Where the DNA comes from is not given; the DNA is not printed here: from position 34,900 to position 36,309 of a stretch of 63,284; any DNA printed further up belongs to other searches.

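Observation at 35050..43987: Same-strand cluster of three divergent GCS2 ligases, an ATP-grasp-like ligase, two paralogous M20 deacylases and an M32 carboxypeptidase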

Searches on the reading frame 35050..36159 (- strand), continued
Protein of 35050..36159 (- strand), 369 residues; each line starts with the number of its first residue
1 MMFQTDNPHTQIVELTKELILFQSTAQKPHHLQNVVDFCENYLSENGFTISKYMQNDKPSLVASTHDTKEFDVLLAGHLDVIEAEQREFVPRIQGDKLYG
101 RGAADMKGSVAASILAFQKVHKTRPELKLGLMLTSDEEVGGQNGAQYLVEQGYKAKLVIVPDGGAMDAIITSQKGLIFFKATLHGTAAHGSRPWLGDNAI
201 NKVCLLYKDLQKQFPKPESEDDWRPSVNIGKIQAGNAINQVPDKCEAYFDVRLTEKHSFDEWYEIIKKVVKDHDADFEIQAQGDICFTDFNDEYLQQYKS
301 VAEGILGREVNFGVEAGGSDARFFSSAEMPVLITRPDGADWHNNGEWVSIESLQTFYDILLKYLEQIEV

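Call 82: search_protein_families(library=pfam, proteins=[L082:3522-4697:+, L082:4958-6184:+, L082:7718-8809:+, L082:8880-9986:+, L088:5453-7348:+, L088:12573-13340:+, L088:17645-19006:+, L088:3812-5080:+, L088:7335-8804:+, L088:14718-15497:+], max_evalue=1)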
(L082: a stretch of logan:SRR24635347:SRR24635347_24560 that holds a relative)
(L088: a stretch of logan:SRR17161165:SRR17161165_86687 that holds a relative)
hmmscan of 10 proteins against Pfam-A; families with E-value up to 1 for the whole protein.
L082:3522-4697:+ (391 aa): 3 families
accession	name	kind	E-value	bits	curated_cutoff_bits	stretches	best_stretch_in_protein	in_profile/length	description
PF04107.18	GCS2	-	5.1e-17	62.6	21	1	67-284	25-247/291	Glutamate-cysteine ligase family 2(GCS2)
PF20213.3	DUF6573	-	0.15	12.6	27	1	278-325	44-88/138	Family of unknown function (DUF6573)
PF00790.25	VHS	-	0.25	11.6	29.8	1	300-355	72-130/141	VHS domain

L082:4958-6184:+ (408 aa): 2 families
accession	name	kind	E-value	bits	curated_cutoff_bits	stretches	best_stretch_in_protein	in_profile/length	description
PF02655.19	ATP-grasp_3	-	9.7e-06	26.2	23.2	1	152-325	12-160/160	ATP-grasp domain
PF17337.7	Gal_GalNac_35kD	-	0.057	13.5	25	1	285-349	135-199/225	Galactose-inhibitable lectin 35 kDa subunit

L082:7718-8809:+ (363 aa): 3 families
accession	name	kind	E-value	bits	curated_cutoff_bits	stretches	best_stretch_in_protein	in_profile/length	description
PF00583.31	Acetyltransf_1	-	2.1e-05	25.2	20.7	1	62-137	5-83/116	Acetyltransferase (GNAT) family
PF13508.13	Acetyltransf_7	-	4.4e-05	24.2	27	1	93-143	5-57/84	Acetyltransferase (GNAT) domain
PF13673.13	Acetyltransf_10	-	0.0019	18.6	23.6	1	64-138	6-76/128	Acetyltransferase (GNAT) domain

L082:8880-9986:+ (368 aa): 4 families
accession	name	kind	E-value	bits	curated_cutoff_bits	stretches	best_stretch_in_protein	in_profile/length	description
PF01546.33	Peptidase_M20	-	1.6e-20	74.3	24.6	1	66-364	1-204/206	Peptidase family M20/M25/M40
PF07687.19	M20_dimer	-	1.4e-16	60.8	21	1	172-268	2-102/107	Peptidase dimerisation domain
PF05343.19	Peptidase_M42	-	1.3e-06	28.1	23.2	1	84-137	122-175/292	M42 glutamyl aminopeptidase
PF04389.22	Peptidase_M28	-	0.0086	16.3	21.3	1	54-134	4-75/193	Peptidase family M28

L088:5453-7348:+ (631 aa): 0 families

L088:12573-13340:+ (255 aa): 3 families
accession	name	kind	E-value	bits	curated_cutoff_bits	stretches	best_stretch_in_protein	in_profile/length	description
PF13480.13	Acetyltransf_6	-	0.00019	22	22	1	90-189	31-136/143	Acetyltransferase (GNAT) domain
PF00583.31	Acetyltransf_1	-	0.00085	20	20.7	1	123-192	33-103/116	Acetyltransferase (GNAT) family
PF04377.21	ATE_C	-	0.001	20.1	25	1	106-205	19-119/122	Arginine-tRNA-protein transferase, C terminus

L088:17645-19006:+ (453 aa): 6 families
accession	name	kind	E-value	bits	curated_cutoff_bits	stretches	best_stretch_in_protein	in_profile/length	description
PF02655.19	ATP-grasp_3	-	7.8e-07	29.8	23.2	1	128-317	2-160/160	ATP-grasp domain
PF14397.11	ATPgrasp_ST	-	6e-06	26.1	31.4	1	120-229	12-129/278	Sugar-transfer associated ATP-grasp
PF02222.28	ATP-grasp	-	0.0082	16.2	27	1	139-230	5-98/179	ATP-grasp domain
PF02786.22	CPSase_L_D2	-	0.097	12.6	19.8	0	134-198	6-70/211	Carbamoyl-phosphate synthase L chain, ATP binding domain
PF11161.13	DUF2944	-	0.11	12.8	32.2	0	277-309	40-72/185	Protein of unknown function (DUF2946)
PF13786.12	DUF4179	-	0.18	12.7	30.1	1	185-223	47-83/94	Domain of unknown function (DUF4179)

L088:3812-5080:+ (422 aa): 2 families
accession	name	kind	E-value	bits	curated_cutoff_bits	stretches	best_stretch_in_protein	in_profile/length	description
PF04107.18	GCS2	-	1.7e-10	41.2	21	1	65-237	35-213/291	Glutamate-cysteine ligase family 2(GCS2)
PF03074.21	GCS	-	0.0042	16.9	25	1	152-211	12-71/372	Glutamate-cysteine ligase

L088:7335-8804:+ (489 aa): 1 family
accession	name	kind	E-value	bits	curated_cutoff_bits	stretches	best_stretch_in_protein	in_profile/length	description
PF04107.18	GCS2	-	6.5e-09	36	21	1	78-220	52-183/291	Glutamate-cysteine ligase family 2(GCS2)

L088:14718-15497:+ (259 aa): 2 families
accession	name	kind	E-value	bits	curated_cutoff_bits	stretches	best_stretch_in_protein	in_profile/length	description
PF12671.13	Amidase_6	-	0.044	14.3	23.2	1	139-189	89-142/163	Putative amidase domain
PF00877.26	NLPC_P60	-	0.097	13.1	23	1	72-182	2-80/105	NlpC/P60 family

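Call 101: find_related_loci(query=A7, collection=genome_contigs, flank=8000)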
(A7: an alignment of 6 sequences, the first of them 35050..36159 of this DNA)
Query A7 (369 aa) in genome_contigs; peptide patterns used: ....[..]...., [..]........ (x = any residue, [..] = any of these).
600 stretches matched a pattern (row limit reached: there are more); 589 encode a relative of the query (tblastn E <= 1e-3); the best 80 are kept; 80 distinct loci.
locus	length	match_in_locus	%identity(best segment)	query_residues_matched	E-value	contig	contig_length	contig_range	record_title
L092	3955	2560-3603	41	15-364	5e-79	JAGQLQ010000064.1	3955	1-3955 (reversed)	MAG: Candidatus Peregrinibacteria bacterium isolate HKST-UBA20 2015-01-06_1_(paired)_contig_255987, whole genome shotgun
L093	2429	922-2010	38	11-367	5e-77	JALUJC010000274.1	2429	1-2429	MAG: candidate division WOR-3 bacterium isolate S144_metabat1_scaf2bin.043 S144_NODE_56895_length_2429_cov_1.688966, who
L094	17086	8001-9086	35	6-367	2e-72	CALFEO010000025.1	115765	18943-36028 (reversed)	MAG TPA_asm: uncultured bacterium isolate SRR3330206_bin.16_CONCOCT_v1.1_MAG genome assembly, contig: ERZ724085.189, who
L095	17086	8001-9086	30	4-364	6e-56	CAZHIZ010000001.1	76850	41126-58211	MAG TPA_asm: uncultured Caldithrix sp. isolate SRP163575_co3_317 genome assembly, contig: NODE_222_length_76850_cov_8.75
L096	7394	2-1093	29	11-367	4e-51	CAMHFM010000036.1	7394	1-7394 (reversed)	MAG: uncultured Azospirillum sp. isolate SRR11784282_bin.67_metaWRAP_v1.3_MAG genome assembly, contig: ERZ12202942.11730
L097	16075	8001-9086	30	12-367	6e-50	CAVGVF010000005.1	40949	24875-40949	uncultured Eubacteriales bacterium isolate H07628-L1_cleanbin_000014 genome assembly, contig: Spades_H07628-L1_contig_45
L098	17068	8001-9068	30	13-368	2e-46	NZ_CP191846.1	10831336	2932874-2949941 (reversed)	Actinoplanes sp. CA-252034 chromosome, complete genome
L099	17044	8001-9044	31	15-364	3e-45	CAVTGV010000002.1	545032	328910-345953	MAG: uncultured Thermoleophilaceae bacterium isolate MFD09212.bin.1.240 genome assembly, contig: contig_16353, whole gen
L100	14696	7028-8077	29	15-367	4e-43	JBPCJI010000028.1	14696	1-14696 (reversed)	MAG: Thermoleophilaceae bacterium isolate TH_ant_mag_22 S1Ck127_4771414_flag_0_multi_7.7177_len_14696, whole genome shot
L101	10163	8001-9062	28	12-360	2e-42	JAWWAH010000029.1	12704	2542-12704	MAG: Candidatus Spechtbacterales bacterium isolate HN14.bin.51 k141_1944760_length_12704_cov_10.0000, whole genome shotg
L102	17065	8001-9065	29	10-367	1e-42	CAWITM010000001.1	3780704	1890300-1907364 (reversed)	MAG: uncultured Actinomycetes bacterium isolate MFD01213.bin.1.36 genome assembly, contig: contig_1521, whole genome sho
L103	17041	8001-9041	29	15-365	4e-42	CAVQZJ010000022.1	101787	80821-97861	MAG: uncultured Solirubrobacterales bacterium isolate MFD10064.bin.2.32 genome assembly, contig: contig_40235, whole gen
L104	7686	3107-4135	28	36-367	8e-41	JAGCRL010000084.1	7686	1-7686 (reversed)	MAG: Alphaproteobacteria bacterium isolate RGIG10055 Yak_Rumen-1__c691216, whole genome shotgun sequence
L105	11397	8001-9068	29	10-365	2e-40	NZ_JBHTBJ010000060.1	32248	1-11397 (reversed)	Paractinoplanes rhizophilus strain CGMCC 4.7133 GCM70025293_12, whole genome shotgun sequence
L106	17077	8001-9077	29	12-332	1e-36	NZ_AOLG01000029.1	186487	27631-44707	Haloferax prahovense DSM 18310 contig_29, whole genome shotgun sequence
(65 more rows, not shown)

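Call 102: search_protein_families(library=ncbifam, proteins=[L082:3522-4697:+, L082:4958-6184:+, L082:7718-8809:+, L088:5453-7348:+], max_evalue=0.001)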
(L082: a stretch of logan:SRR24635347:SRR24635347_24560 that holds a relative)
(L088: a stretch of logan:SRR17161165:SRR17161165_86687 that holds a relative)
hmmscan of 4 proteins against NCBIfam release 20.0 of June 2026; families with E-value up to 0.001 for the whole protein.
L082:3522-4697:+ (391 aa): 8 families
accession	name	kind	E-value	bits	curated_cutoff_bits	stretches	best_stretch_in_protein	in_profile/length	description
TIGR02050.1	gshA_cyan_rel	subfamily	2.9e-24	85.9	176.4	1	79-310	37-266/287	YbdK family carboxylate-amine ligase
NF010041.0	PRK13517.1-1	subfamily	1.6e-23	83.6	332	1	20-327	10-288/368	glutamate--cysteine ligase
NF010039.0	PRK13515.1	equivalog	8.5e-23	80.6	371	1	80-308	48-274/378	carboxylate-amine ligase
NF010043.0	PRK13517.1-3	equivalog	2.5e-18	66.1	409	1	80-294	52-264/381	glutamate--cysteine ligase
NF010040.1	PRK13516.1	equivalog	2.2e-11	43.5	425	1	79-316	47-279/369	YbdK family carboxylate-amine ligase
NF010045.0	PRK13518.1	equivalog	1.4e-07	30.8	395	1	161-304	134-273/360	glutamate--cysteine ligase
NF010042.0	PRK13517.1-2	equivalog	1.7e-05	23.8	427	1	15-294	11-261/376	glutamate--cysteine ligase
NF010044.0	PRK13517.1-4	equivalog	0.00031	19.8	437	1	142-293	112-260/372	glutamate--cysteine ligase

L082:4958-6184:+ (408 aa): 0 families

L082:7718-8809:+ (363 aa): 0 families

L088:5453-7348:+ (631 aa): 0 families

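Call 104: search_protein_families(library=padloc, proteins=[window:35050-36159:-, L082:4958-6184:+, L082:7718-8809:+], max_evalue=0.01)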
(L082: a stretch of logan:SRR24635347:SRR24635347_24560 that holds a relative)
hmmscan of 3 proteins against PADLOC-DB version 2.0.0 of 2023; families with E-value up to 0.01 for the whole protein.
window:35050-36159:- (369 aa): 0 families

L082:4958-6184:+ (408 aa): 0 families

L082:7718-8809:+ (363 aa): 0 families

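Call 117: search_solved_structures(query=window:35050-36159:-, max_evalue=1e-10)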
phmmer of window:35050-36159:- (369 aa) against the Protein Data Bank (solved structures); distinct sequences matched with E-value up to 1e-10: 17.
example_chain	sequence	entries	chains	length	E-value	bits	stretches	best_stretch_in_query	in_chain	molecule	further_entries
2rb7_A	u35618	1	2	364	2.1e-54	188.3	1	11-368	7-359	Peptidase, M20/M25/M40 family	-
5vo3_A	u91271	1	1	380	4.2e-22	82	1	11-363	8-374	Succinyl-diaminopimelate desuccinylase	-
3ic1_A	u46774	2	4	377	4.9e-22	81.8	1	12-363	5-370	Succinyl-diaminopimelate desuccinylase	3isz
3ct9_A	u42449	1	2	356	2.5e-20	76.2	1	10-272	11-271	Acetylornithine deacetylase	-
7t1q_A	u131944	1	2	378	1.2e-17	67.4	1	10-366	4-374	Succinyl-diaminopimelate desuccinylase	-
8f8o_A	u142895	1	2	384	1.2e-17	67.3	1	10-366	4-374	Succinyl-diaminopimelate desuccinylase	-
7lgp_A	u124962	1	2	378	5.6e-17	65.1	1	13-367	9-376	Succinyl-diaminopimelate desuccinylase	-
7uoi_A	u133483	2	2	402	1.1e-16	64.2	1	58-279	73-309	succinyl-diaminopimelate desuccinylase | Probable succinyl-diaminopimelate desuccinylase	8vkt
3tx8_A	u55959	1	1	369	2.9e-15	59.5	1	44-365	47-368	Succinyl-diaminopimelate desuccinylase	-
4o23_A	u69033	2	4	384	1.4e-14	57.3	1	9-353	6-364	Succinyl-diaminopimelate desuccinylase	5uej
4ppz_A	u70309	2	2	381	1.6e-14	57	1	9-353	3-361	Succinyl-diaminopimelate desuccinylase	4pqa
1vgy_A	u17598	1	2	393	2.2e-14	56.6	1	9-353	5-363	succinyl-diaminopimelate desuccinylase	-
4h2k_A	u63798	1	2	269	7.1e-14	54.9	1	11-151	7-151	Succinyl-diaminopimelate desuccinylase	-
7rsf_A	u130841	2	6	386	7e-13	51.7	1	57-255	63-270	Acetylornithine deacetylase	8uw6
3pfo_A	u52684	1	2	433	7.6e-12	48.2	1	65-354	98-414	putative acetylornithine deacetylase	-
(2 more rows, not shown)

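Call 120: find_encoding_contigs(protein=P0142, flank=8000, max_places=2)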
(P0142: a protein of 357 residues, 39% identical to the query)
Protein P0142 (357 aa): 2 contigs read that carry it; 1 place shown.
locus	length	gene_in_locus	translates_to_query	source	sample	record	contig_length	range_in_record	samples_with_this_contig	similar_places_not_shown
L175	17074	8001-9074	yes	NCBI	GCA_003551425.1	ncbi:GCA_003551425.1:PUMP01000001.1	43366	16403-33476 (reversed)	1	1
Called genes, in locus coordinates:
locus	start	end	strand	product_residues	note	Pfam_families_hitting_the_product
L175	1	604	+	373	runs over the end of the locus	-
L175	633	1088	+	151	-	-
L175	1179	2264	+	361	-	PF13439:Glyco_transf_4, PF13579:Glyco_trans_4_4, PF26334:Gtf3_N (faint), PF20706:GT4-conflict, PF00534:Glycos_transf_1, PF13692:Glyco_trans_1_4, PF13524:Glyco_trans_1_2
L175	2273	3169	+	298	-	-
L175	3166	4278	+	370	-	PF13477:Glyco_trans_4_2 (weak), PF13439:Glyco_transf_4 (weak), PF13579:Glyco_trans_4_4 (weak), PF00534:Glycos_transf_1, PF13692:Glyco_trans_1_4, PF13524:Glyco_trans_1_2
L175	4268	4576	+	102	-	PF08209:Sgf11 (weak), PF12647:RNHCP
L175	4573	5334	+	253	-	-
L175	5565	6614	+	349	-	-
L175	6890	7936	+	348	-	-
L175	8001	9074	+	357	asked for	PF04389:Peptidase_M28 (faint), PF01546:Peptidase_M20, PF07687:M20_dimer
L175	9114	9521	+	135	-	-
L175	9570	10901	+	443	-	PF02397:Bac_transf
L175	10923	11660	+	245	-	PF02698:DUF218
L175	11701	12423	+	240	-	-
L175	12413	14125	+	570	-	-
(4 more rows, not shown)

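Call 121: find_encoding_contigs(protein=P0130, flank=8000, max_places=2)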
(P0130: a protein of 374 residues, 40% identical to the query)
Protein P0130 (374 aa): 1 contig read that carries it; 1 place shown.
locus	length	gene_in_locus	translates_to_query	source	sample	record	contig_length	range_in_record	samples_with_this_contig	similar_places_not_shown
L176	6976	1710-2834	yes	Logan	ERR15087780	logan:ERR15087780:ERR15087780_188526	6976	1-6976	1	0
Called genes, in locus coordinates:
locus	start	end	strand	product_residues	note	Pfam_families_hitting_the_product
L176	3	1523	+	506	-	?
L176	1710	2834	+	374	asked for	PF01546:Peptidase_M20, PF07687:M20_dimer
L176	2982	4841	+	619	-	PF00456:Transketolase_N, PF13292:DXP_synthase_N, PF00676:E1_dh, PF02779:Transket_pyr, PF02780:Transketolase_C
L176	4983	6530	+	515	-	-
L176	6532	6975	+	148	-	?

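Call 124: search_solved_structures(query=L082:4958-6184:+, max_evalue=5)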
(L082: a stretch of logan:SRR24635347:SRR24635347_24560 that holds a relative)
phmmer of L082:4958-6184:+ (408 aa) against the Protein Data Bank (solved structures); distinct sequences matched with E-value up to 5: 4.
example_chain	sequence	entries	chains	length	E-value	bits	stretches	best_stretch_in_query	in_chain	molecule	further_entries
8jj5_B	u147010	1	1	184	0.099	14.7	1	176-227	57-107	Uroplakin 2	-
7x8u_A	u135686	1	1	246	0.46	12.5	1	78-147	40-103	Tospovirus resistance protein B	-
4dcq_B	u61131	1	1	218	2.3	10.2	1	294-387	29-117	3B5H10 FAB Heavy Chain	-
3s96_A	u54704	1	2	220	3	9.8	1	294-387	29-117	3B5H10 FAB heavy chain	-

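Call 125: search_solved_structures(query=L082:7718-8809:+, max_evalue=5)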
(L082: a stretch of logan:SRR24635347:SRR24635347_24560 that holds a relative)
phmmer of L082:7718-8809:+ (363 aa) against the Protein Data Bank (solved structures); distinct sequences matched with E-value up to 5: 1.
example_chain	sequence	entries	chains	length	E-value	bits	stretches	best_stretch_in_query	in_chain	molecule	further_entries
6ao7_A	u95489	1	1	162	0.91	12.1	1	91-136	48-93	Acetyltransferase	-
